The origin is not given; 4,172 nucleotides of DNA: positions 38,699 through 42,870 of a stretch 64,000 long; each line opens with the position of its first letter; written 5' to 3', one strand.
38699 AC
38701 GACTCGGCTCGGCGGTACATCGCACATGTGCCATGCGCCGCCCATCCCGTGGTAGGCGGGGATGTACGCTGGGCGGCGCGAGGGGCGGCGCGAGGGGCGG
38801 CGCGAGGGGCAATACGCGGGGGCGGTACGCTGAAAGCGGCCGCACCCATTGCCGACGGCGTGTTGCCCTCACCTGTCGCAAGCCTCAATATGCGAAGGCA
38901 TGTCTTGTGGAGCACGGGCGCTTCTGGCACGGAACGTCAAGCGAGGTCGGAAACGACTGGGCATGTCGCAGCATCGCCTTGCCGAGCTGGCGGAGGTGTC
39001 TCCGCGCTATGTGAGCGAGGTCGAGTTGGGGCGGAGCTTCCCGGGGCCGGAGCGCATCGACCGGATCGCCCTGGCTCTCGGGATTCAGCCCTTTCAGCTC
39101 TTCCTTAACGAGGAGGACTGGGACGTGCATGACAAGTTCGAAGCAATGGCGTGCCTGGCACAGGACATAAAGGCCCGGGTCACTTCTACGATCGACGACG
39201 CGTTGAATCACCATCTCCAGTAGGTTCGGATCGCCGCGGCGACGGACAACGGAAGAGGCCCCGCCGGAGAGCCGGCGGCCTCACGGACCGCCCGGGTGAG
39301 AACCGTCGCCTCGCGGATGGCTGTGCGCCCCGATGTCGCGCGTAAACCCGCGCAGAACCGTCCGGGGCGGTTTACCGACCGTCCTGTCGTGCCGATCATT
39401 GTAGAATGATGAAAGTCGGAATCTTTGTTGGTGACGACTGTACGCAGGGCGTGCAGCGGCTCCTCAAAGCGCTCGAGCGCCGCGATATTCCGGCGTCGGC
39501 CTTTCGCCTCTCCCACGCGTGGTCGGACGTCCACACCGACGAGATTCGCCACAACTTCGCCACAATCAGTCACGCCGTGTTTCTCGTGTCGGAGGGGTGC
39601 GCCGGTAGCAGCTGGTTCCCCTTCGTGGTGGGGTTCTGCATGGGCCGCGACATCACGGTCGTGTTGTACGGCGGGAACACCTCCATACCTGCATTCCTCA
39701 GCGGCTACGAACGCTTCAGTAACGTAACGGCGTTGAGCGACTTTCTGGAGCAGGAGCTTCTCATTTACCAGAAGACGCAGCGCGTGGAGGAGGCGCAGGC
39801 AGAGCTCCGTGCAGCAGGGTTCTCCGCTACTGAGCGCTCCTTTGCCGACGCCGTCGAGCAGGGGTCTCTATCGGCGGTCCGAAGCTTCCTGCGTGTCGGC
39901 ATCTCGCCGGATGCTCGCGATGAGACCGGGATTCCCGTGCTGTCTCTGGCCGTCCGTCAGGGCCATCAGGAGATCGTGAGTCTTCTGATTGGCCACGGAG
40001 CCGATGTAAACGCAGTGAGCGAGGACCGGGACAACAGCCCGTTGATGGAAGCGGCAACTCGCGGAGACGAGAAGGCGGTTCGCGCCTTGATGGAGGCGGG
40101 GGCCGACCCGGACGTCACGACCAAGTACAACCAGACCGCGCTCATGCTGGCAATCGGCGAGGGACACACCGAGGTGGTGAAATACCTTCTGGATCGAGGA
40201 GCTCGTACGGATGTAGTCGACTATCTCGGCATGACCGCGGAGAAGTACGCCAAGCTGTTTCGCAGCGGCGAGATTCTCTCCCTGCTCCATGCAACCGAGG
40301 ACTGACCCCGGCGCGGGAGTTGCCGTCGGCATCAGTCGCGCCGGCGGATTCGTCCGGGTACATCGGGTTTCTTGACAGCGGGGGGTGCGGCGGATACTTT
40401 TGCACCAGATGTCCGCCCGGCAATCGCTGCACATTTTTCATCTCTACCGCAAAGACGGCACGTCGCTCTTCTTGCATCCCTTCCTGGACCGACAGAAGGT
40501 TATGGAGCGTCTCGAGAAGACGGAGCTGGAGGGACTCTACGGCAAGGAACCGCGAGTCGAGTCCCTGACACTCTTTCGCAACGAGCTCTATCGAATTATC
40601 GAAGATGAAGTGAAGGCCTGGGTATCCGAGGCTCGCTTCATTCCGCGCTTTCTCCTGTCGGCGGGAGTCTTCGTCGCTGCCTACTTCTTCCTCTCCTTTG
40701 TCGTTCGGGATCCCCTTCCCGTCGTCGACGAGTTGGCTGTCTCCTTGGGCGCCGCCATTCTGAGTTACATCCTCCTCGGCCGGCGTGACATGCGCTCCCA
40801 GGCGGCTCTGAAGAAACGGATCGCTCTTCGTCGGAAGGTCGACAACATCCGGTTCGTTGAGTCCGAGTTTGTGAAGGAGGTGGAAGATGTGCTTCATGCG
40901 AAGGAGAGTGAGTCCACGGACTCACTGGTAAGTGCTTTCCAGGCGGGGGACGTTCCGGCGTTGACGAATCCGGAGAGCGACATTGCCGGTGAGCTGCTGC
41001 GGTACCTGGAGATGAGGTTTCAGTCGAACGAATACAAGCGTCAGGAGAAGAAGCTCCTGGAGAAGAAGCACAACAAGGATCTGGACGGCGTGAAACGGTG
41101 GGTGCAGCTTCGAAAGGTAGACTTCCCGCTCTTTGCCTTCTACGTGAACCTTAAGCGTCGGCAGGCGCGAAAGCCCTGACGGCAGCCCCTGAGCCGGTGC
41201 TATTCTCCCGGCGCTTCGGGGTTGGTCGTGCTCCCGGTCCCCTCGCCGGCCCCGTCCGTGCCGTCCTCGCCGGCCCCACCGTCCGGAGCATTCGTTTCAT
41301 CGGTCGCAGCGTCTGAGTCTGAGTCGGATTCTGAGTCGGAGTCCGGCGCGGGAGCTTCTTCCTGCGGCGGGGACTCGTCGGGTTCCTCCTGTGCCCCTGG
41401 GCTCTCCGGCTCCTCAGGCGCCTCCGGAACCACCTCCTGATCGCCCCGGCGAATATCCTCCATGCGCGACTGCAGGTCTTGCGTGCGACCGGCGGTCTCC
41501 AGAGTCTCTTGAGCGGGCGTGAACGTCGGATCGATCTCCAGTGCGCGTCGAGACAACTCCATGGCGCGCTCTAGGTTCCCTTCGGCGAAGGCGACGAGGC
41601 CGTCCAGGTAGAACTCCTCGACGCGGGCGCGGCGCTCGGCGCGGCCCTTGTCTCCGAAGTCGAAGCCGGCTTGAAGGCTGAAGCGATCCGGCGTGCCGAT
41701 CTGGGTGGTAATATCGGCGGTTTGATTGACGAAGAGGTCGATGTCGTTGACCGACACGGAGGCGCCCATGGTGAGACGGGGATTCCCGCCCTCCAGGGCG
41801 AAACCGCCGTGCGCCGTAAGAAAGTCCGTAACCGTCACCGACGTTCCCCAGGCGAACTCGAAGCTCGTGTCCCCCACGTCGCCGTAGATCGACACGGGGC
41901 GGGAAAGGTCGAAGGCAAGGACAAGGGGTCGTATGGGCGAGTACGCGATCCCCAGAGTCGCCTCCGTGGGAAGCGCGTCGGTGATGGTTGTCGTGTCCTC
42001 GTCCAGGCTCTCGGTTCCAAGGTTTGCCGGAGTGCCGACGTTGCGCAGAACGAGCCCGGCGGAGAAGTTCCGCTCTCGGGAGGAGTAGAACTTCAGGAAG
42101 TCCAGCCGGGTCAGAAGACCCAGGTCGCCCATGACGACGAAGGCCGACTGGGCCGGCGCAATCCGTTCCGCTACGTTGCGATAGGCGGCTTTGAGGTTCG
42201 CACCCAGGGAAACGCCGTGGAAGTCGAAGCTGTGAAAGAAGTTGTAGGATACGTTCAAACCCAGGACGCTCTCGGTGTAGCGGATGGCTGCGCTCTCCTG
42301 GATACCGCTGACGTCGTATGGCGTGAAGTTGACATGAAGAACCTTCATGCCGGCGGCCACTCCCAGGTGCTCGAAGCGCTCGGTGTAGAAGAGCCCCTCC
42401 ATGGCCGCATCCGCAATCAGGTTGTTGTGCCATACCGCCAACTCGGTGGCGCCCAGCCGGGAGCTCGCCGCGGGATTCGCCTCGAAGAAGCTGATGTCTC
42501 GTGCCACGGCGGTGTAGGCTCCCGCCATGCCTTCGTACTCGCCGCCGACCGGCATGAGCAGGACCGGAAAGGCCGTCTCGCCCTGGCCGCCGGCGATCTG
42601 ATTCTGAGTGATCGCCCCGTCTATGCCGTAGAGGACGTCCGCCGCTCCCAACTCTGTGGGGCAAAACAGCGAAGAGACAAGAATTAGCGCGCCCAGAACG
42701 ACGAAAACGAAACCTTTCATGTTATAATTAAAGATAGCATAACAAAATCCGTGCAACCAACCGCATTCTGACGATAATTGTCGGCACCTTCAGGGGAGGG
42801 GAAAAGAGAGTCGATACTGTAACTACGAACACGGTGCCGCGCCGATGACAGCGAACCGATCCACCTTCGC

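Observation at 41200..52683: Divergent OMP gene plus a five-gene translationally coupled operon: candidate uncharacterised envelope-spanning sensory module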

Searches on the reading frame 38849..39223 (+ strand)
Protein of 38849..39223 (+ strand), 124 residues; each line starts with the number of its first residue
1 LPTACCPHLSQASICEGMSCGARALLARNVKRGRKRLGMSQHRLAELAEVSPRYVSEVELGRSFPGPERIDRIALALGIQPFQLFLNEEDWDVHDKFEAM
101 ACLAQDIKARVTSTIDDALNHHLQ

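Call 112: search_protein_families(library=pfam, proteins=[window:38849-39223:+], max_evalue=0.00001)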
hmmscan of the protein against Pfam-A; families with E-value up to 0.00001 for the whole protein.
window:38849-39223:+ (124 aa): 3 families
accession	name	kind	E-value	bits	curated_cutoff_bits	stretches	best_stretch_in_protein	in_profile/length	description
PF01381.28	HTH_3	-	8.6e-11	42.2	23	1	31-81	2-52/55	Helix-turn-helix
PF13560.12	HTH_31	-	4.3e-09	37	27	1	26-80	2-57/64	Helix-turn-helix domain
PF12844.13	HTH_19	-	1.2e-06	28.8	30.2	1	29-86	3-60/64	Helix-turn-helix domain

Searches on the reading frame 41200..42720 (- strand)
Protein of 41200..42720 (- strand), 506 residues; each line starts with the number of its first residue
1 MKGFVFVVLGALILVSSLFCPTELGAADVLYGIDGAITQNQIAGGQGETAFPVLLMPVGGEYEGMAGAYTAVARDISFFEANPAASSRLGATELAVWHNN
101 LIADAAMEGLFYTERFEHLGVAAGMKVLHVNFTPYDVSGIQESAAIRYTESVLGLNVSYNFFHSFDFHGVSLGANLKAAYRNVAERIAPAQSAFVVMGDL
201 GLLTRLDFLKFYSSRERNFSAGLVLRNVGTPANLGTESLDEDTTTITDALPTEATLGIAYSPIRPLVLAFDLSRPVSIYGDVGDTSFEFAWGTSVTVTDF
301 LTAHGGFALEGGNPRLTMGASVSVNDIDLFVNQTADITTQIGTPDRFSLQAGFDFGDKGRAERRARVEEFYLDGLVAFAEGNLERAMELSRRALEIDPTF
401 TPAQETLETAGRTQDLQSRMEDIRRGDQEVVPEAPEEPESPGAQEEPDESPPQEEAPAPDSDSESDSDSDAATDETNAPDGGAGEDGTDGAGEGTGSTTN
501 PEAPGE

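Call 10: search_protein_families(library=pfam, proteins=[window:41200-42720:-], max_evalue=0.1)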
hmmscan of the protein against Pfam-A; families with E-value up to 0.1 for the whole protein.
window:41200-42720:- (506 aa): 4 families
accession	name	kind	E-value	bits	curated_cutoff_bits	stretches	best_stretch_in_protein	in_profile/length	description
PF03687.19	UPF0164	-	4.7e-50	170.7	21.4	1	36-327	26-322/325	Uncharacterised protein family (UPF0164)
PF07219.19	HemY_N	-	0.016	15.7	31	1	359-399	51-91/107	HemY protein N-terminus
PF00515.34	TPR_1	-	0.03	14.6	27.8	1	369-400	3-34/34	Tetratricopeptide repeat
PF23558.1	TPR_P4H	-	0.067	13.8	27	0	377-405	52-80/91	Prolyl 4-hydroxylase peptide-substrate-binding domain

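Call 11: search_protein_families(library=ncbifam, proteins=[window:41200-42720:-], max_evalue=0.1)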
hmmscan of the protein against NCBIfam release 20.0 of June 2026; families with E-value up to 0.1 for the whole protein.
window:41200-42720:- (506 aa): 4 families
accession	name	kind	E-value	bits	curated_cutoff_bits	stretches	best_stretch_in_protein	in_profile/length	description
NF033709.1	PorV_fam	subfamily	7.5e-17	61.9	90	1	49-350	2-323/326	PorV/PorQ family protein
NF033711.1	T9SS_PorQ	equivalog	1.7e-08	33.9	220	1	42-233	17-192/335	type IX secretion system protein PorQ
NF040658.1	Myxo_OME_TraC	equivalog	0.021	13.5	500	1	358-409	73-124/602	outer membrane exchange accessory lipoprotein TraC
TIGR03246.1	arg_catab_astC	subfamily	0.03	13.3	609.95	1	118-192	282-355/397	acetylornithine/succinylornithine family transaminase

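Call 22: find_encoding_contigs(protein=window:41200-42720:-, flank=10000, max_places=2)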
Protein window:41200-42720:- (506 aa): 1 contig read that carries it; 1 place shown.
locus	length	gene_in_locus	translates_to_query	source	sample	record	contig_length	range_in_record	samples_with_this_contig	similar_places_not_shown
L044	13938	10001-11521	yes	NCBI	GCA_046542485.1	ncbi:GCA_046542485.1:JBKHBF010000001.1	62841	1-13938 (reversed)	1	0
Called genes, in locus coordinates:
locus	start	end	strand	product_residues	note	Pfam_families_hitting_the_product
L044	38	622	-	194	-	-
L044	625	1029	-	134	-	PF13248:Zn_ribbon_3 (weak), PF12773:DZR (weak), PF13240:Zn_Ribbon_1 (weak)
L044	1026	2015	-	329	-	-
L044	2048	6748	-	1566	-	PF13088:BNR_2 (weak), PF07228:SpoIIE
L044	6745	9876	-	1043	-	PF14559:TPR_19 (faint), PF27421:TP_0855_helical, PF27427:TP_0855_C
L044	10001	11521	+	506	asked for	PF03687:UPF0164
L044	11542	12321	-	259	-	-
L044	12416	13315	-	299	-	PF24521:Ank_KRIT1 (faint), PF12796:Ank_2, PF13606:Ank_3 (faint), PF13637:Ank_4 (weak), PF12796:Ank_2, PF13637:Ank_4, PF13857:Ank_5 (weak), PF00023:Ank (weak)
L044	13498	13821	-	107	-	PF12844:HTH_19 (weak), PF13560:HTH_31, PF01381:HTH_3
